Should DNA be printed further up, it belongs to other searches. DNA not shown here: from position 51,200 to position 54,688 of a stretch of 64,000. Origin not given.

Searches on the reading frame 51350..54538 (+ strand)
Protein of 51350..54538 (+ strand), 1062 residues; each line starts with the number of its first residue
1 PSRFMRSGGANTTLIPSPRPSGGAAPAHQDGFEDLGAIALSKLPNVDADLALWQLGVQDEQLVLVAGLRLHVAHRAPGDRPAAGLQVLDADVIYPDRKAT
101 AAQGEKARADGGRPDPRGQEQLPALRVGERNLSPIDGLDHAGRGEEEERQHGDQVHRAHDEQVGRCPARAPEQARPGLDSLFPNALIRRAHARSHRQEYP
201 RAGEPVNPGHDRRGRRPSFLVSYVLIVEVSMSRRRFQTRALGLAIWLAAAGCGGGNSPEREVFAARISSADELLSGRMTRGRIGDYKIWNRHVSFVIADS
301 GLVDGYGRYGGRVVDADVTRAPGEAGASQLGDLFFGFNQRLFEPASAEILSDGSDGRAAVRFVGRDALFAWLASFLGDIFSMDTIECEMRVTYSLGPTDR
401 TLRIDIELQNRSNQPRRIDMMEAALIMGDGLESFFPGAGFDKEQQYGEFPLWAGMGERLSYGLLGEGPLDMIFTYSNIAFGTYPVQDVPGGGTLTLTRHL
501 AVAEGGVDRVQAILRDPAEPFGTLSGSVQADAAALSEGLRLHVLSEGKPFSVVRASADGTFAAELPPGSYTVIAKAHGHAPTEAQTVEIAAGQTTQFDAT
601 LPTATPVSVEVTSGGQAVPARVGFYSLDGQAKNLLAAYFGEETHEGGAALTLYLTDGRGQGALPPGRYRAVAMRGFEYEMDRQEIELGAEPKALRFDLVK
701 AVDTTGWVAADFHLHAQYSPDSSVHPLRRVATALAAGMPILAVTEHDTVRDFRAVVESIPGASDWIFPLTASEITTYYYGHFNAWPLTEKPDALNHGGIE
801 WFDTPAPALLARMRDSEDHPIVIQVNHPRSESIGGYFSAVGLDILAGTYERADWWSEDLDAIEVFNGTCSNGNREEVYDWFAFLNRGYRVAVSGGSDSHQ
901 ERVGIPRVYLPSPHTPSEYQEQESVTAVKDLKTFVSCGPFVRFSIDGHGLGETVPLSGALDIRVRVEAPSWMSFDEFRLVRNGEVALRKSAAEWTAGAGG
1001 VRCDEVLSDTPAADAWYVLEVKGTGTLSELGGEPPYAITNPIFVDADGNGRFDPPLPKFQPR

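Call 64: search_protein_families(library=pfam, proteins=[window:51350-54538:+], max_evalue=0.00001)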
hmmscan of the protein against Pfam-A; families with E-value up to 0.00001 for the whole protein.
window:51350-54538:+ (1062 aa): 1 family
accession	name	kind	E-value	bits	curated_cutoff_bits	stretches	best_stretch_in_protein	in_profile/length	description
PF13620.12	CarboxypepD_reg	-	6.8e-11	42.8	32.3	1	523-601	1-81/82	Carboxypeptidase regulatory-like domain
